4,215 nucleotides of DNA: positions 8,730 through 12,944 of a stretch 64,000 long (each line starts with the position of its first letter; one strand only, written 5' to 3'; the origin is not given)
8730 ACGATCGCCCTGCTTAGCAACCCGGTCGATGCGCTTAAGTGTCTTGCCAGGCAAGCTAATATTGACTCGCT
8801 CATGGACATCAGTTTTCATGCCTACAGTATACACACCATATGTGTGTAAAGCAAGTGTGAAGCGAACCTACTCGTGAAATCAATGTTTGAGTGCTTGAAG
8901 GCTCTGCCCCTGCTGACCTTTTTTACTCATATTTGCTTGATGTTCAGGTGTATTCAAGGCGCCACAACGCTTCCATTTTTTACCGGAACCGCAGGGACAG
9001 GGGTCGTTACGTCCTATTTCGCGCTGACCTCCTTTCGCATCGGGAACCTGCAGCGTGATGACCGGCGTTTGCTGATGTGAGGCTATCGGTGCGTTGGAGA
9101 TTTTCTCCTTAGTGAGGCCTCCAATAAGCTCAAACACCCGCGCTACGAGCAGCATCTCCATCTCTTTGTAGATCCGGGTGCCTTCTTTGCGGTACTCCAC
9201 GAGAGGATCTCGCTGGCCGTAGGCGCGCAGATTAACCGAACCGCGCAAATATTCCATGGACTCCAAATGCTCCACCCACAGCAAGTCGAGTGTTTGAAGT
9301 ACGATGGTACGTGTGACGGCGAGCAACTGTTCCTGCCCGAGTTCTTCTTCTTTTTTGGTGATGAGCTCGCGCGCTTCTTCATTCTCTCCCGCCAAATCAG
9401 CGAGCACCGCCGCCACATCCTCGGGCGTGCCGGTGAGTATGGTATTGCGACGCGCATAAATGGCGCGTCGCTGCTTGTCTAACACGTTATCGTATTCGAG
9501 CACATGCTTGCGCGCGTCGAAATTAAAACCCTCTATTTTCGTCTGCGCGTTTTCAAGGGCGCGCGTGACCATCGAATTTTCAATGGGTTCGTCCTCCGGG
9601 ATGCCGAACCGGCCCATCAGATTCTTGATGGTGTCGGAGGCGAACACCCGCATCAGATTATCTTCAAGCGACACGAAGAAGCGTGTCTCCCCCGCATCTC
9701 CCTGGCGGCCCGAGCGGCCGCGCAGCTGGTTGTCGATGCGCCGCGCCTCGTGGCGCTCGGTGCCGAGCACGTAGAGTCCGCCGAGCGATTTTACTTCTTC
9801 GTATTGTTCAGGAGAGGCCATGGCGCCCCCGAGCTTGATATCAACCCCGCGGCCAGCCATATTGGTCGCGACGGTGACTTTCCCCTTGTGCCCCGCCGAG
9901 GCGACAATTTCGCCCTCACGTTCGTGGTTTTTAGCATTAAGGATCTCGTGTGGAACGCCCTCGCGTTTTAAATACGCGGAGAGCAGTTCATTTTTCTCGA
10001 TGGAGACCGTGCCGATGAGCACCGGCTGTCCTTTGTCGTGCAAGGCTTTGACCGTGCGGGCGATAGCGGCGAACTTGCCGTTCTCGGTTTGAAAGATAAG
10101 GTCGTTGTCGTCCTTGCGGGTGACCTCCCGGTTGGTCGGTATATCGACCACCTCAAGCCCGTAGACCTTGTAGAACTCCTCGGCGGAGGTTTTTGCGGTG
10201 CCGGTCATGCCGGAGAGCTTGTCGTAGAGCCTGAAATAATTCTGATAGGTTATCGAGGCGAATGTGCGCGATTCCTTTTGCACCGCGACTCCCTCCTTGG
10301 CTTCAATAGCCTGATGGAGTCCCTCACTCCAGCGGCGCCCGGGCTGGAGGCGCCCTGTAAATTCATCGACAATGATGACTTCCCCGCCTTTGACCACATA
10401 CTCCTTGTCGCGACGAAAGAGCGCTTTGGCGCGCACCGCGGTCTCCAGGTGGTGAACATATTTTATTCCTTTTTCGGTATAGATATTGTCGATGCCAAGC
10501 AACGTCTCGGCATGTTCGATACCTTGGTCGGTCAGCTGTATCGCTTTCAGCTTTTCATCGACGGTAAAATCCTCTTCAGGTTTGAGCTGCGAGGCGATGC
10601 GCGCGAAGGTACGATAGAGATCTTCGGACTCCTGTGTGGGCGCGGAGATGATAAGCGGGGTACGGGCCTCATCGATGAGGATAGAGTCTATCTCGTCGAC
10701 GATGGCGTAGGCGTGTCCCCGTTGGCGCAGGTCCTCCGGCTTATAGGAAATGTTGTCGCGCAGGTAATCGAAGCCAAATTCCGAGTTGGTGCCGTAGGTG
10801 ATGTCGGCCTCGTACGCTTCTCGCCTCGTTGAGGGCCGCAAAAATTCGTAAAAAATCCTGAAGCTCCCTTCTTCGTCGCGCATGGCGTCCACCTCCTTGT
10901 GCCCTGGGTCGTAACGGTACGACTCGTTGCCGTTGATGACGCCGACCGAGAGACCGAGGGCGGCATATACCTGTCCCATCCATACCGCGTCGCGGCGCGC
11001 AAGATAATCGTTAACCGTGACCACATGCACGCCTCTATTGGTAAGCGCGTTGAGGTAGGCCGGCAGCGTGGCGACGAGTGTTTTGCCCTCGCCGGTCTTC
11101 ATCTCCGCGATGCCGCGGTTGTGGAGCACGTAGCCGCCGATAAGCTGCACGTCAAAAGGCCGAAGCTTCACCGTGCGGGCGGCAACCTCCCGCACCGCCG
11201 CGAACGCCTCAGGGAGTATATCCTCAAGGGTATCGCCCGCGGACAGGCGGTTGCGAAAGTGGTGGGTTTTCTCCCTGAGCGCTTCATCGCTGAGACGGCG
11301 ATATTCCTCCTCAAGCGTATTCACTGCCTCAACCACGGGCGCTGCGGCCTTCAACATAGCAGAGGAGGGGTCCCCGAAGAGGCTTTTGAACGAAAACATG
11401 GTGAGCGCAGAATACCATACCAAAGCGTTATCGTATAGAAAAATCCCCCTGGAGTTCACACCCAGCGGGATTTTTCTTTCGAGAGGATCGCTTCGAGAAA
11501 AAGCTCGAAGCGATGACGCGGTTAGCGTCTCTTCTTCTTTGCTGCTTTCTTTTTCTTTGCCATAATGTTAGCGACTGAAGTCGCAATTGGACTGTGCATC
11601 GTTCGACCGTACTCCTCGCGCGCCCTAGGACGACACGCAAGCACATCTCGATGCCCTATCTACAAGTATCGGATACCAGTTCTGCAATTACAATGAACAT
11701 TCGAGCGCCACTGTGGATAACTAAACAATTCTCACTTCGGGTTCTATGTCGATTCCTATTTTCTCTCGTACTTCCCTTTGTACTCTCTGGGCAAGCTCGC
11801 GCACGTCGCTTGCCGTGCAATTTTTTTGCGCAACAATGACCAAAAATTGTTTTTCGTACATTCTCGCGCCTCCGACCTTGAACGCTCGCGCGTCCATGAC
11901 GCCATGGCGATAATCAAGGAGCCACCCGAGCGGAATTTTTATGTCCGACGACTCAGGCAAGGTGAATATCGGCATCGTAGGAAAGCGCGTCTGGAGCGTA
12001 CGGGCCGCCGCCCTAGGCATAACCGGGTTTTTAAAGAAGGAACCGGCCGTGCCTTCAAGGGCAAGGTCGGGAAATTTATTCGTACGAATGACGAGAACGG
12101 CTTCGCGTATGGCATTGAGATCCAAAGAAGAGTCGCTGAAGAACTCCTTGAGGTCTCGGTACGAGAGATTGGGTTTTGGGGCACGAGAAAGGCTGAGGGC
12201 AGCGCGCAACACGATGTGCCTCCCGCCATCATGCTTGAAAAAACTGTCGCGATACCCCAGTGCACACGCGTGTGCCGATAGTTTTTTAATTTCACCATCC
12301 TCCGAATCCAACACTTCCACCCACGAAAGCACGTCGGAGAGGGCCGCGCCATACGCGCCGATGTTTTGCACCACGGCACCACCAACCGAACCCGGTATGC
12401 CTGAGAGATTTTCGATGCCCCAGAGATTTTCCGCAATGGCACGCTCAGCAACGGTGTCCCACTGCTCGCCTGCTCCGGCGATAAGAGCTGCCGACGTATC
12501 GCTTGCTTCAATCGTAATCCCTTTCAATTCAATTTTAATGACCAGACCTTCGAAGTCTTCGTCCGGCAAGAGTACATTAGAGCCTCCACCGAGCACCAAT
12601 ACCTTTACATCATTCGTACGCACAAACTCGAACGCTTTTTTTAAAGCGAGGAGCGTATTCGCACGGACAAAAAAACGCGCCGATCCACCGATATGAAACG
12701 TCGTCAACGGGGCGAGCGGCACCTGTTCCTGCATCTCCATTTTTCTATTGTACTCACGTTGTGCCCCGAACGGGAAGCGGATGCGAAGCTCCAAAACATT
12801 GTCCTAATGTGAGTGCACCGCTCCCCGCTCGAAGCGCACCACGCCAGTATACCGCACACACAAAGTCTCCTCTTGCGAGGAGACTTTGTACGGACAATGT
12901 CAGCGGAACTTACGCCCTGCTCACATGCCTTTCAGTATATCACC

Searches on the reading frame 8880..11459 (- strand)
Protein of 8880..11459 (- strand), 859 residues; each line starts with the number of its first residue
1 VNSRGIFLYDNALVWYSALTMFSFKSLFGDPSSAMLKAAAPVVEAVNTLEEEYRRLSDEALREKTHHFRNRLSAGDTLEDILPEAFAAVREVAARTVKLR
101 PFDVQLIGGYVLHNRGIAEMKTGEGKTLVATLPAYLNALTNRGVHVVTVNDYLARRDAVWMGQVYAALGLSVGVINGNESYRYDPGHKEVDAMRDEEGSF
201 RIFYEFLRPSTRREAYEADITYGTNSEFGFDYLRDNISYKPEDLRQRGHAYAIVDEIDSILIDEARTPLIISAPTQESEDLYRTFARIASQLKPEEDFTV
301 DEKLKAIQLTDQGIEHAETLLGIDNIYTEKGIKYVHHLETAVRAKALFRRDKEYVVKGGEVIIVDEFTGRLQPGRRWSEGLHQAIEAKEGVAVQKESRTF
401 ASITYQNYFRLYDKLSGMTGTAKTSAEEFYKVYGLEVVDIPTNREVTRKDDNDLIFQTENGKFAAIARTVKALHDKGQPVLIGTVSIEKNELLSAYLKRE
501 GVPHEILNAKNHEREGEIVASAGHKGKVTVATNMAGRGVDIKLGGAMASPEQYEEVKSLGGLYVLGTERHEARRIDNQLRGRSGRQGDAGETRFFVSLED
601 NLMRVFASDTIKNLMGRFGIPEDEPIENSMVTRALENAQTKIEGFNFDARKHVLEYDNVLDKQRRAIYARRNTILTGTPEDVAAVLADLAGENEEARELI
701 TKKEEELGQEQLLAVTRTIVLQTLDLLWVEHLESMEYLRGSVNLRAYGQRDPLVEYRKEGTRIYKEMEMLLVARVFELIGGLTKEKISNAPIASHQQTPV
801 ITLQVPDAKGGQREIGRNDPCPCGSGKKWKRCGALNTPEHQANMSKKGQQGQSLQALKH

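Call 6: search_protein_families(library=pfam, proteins=[window:8880-11459:-], max_evalue=0.01)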
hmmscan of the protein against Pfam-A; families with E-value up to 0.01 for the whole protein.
window:8880-11459:- (859 aa): 7 families
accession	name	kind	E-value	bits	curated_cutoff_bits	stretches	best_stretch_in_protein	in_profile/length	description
PF07517.20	SecA_DEAD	-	1.1e-122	409.3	24.6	1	25-429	2-289/290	SecA DEAD-like domain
PF21090.3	P-loop_SecA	-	1.4e-78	263.6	27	2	446-547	2-103/205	SecA P-loop domain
PF07516.18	SecA_SW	-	4.6e-44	151.3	26.7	2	625-684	1-59/200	SecA Wing and Scaffold domain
PF01043.26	SecA_PP_bind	-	8.8e-42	142.6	23.5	1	278-386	2-110/110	SecA preprotein cross-linking domain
PF02810.21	SEC-C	-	5.9e-07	29.7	20.4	1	817-832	1-16/19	SEC-C motif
PF00270.35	DEAD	-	0.0031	17.7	26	0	117-146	18-48/167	DEAD/DEAH box helicase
PF00271.37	Helicase_C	-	0.0038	17.9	23.5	0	465-542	5-82/110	Helicase conserved C-terminal domain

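Call 57: find_homologous_proteins(query=window:8880-11459:-, max_evalue=1e-50)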
Query window:8880-11459:- (859 aa): 8000 proteins with E <= 1e-50 among 8000 candidates; the best 120 are listed.
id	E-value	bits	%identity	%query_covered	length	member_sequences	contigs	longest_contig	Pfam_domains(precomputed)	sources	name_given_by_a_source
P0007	0.0e+0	1925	100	100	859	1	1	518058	PF07517.21,PF07516.19,PF21090.4,PF02810.22,PF01043.27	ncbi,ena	-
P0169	0.0e+0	1513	80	97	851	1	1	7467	PF07517.21,PF07516.19,PF21090.4,PF02810.22,PF01043.27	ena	-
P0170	0.0e+0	1493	81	96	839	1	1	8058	PF07517.21,PF07516.19,PF21090.4,PF02810.22,PF01043.27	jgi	jgi:preprotein translocase subunit SecA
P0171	0.0e+0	1489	80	96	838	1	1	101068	PF07517.21,PF07516.19,PF21090.4,PF02810.22,PF01043.27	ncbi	-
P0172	0.0e+0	1481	80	96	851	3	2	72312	PF07517.21,PF07516.19,PF21090.4,PF02810.22,PF01043.27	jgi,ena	-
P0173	0.0e+0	1479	80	96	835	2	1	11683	PF07517.21,PF07516.19,PF21090.4,PF02810.22,PF01043.27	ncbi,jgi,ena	ncbi:MAG TPA: preprotein translocase subunit SecA [Candidatus Paceibacterota bacterium]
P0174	0.0e+0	1474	79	96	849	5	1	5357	PF07517.21,PF07516.19,PF21090.4,PF02810.22,PF01043.27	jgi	jgi:preprotein translocase subunit SecA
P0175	0.0e+0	1472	79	96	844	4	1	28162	PF07517.21,PF07516.19,PF21090.4,PF02810.22,PF01043.27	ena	-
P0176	0.0e+0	1471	80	96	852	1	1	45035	PF07517.21,PF07516.19,PF21090.4,PF02810.22,PF01043.27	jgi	jgi:preprotein translocase subunit SecA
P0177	0.0e+0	1471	78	97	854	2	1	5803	PF07517.21,PF07516.19,PF21090.4,PF02810.22,PF01043.27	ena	-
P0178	0.0e+0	1470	79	96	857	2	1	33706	PF07517.21,PF07516.19,PF21090.4,PF02810.22,PF01043.27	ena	-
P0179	0.0e+0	1469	79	96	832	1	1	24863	PF07517.21,PF07516.19,PF21090.4,PF02810.22,PF01043.27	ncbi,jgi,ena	-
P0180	0.0e+0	1467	79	96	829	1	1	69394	PF07517.21,PF07516.19,PF21090.4,PF02810.22,PF01043.27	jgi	jgi:preprotein translocase subunit SecA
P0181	0.0e+0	1464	78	96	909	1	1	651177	PF07517.21,PF07516.19,PF21090.4,PF02810.22,PF01043.27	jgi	jgi:preprotein translocase subunit SecA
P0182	0.0e+0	1463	79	96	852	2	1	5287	PF07517.21,PF07516.19,PF21090.4,PF02810.22,PF01043.27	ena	-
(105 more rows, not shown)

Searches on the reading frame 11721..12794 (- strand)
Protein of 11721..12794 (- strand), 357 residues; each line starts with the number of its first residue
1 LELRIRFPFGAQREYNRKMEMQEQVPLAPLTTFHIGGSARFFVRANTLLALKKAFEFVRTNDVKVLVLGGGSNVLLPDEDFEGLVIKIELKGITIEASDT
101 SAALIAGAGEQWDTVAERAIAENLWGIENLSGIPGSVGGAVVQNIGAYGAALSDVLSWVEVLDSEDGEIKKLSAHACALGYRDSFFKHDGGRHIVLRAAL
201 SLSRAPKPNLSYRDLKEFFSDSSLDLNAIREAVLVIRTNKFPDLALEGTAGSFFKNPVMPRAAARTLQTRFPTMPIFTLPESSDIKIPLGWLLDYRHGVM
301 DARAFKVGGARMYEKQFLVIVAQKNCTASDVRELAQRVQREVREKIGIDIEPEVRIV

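Call 6: search_protein_families(library=pfam, proteins=[window:11721-12794:-], max_evalue=0.01)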
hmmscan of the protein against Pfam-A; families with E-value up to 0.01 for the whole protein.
window:11721-12794:- (357 aa): 2 families
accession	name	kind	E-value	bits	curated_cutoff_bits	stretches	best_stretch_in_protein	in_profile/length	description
PF01565.28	FAD_binding_4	-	2.9e-23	82.5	26.4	1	41-173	3-139/139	FAD binding domain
PF02873.21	MurB_C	-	1.6e-18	67.1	27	1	229-357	2-99/99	UDP-N-acetylenolpyruvoylglucosamine reductase, C-terminal domain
